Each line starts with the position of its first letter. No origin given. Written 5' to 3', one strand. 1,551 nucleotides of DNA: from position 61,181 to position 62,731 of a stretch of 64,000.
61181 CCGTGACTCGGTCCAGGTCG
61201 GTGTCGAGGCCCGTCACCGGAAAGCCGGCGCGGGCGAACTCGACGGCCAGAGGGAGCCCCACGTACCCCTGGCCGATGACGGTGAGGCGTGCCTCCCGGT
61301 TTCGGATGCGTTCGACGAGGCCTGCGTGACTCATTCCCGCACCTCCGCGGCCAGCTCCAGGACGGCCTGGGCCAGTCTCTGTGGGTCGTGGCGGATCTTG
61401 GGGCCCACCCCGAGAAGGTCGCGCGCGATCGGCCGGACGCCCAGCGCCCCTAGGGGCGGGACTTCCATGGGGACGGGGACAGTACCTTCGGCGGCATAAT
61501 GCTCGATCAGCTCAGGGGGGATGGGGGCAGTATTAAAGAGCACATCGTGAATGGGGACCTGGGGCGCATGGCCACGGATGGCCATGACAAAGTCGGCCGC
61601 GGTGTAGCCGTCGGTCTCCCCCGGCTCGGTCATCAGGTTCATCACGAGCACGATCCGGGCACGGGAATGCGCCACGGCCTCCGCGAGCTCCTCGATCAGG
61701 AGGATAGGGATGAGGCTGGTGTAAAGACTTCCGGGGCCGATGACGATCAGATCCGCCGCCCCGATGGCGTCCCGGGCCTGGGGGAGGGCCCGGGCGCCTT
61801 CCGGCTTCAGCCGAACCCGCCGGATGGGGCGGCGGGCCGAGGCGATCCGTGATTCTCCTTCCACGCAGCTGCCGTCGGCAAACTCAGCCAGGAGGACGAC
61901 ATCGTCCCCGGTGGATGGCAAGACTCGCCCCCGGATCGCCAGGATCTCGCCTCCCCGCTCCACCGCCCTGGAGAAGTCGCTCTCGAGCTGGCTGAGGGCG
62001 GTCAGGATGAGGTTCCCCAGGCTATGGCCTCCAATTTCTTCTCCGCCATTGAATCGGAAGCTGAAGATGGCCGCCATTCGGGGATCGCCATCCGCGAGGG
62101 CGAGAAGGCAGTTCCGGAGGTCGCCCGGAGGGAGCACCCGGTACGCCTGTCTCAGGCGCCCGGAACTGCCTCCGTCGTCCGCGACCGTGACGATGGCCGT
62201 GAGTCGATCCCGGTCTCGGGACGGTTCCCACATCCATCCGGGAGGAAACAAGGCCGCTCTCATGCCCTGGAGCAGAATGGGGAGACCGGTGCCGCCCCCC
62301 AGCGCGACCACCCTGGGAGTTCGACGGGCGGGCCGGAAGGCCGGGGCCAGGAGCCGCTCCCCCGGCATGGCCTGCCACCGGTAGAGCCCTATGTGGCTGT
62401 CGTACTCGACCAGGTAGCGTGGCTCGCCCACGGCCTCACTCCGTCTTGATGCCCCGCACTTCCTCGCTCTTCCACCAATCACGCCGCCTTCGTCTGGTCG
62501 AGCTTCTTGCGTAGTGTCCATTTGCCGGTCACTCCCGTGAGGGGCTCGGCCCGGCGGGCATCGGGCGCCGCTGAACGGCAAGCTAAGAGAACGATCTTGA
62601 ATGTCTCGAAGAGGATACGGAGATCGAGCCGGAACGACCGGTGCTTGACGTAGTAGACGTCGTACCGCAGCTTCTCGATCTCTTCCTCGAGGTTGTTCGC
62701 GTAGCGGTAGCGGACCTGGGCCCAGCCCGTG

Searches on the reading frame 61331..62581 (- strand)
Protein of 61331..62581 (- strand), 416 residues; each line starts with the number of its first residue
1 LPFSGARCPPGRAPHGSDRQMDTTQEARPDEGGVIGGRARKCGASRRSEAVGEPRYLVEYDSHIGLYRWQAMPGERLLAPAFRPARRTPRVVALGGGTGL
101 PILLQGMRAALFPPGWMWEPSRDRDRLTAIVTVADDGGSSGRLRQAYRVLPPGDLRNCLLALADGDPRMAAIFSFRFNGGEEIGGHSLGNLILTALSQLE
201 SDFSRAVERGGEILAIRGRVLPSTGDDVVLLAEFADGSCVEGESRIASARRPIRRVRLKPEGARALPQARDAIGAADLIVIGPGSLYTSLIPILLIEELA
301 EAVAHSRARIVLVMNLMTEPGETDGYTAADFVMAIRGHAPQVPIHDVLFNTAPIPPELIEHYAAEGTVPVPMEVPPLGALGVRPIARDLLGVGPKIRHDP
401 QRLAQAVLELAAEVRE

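Call 80: search_protein_families(library=pfam, proteins=[window:61331-62581:-], max_evalue=0.00001)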
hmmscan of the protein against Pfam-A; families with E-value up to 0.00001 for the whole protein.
window:61331-62581:- (416 aa): 1 family
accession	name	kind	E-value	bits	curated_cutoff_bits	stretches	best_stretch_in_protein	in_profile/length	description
PF01933.23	CofD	-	7.3e-96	321.2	30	1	91-390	1-290/290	2-phospho-L-lactate transferase CofD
